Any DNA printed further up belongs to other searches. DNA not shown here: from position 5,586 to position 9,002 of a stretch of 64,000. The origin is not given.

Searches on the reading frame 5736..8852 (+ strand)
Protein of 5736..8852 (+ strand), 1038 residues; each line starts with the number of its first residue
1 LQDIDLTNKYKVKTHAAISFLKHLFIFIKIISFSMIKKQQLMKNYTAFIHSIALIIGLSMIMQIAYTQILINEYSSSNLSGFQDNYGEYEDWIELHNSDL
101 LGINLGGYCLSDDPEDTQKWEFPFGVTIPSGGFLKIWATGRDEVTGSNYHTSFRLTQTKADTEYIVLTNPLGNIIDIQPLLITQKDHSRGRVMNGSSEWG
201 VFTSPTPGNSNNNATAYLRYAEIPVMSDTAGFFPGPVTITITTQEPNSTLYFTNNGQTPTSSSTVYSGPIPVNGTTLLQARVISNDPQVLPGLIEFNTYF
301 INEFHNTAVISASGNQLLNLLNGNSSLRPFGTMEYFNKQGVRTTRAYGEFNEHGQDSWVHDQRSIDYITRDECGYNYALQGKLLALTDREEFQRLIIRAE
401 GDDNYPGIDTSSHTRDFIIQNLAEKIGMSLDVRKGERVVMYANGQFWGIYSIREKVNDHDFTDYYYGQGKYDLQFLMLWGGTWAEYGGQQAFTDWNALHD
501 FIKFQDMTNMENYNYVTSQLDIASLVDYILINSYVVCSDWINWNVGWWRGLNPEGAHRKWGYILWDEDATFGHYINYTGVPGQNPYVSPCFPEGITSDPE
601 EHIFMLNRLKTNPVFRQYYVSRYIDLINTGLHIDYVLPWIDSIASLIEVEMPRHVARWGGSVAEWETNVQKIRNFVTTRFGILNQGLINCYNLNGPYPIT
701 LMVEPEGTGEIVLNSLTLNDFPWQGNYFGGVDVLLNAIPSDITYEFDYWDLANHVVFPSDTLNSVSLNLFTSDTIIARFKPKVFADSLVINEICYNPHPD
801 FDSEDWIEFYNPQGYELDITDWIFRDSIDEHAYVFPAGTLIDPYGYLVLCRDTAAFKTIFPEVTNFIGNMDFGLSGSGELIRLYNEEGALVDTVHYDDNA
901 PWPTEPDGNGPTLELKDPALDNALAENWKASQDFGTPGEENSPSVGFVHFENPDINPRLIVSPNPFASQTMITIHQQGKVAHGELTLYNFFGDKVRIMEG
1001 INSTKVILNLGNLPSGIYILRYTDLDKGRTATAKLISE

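Call 72: search_protein_families(library=pfam, proteins=[window:5736-8852:+], max_evalue=0.000001)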
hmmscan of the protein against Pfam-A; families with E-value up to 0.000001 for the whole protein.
window:5736-8852:+ (1038 aa): 5 families
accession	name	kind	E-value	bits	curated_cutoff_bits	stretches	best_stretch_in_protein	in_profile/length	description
PF08757.17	CotH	-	6.1e-30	105.3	23.8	1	389-679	34-318/322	CotH kinase protein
PF00932.25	LTD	-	1.1e-28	100.2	34.3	2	787-896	7-107/109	Lamin Tail Domain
PF13290.12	CHB_HEX_C_1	-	2e-12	47.3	22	1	230-285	3-58/67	Chitobiase/beta-hexosaminidase C-terminal domain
PF13287.12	Fn3_assoc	-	3.9e-10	40.1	23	1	239-286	1-48/59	Fn3 associated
PF18962.6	Por_Secre_tail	-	2.5e-07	31.3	27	0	962-1026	2-66/75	Secretion system C-terminal sorting domain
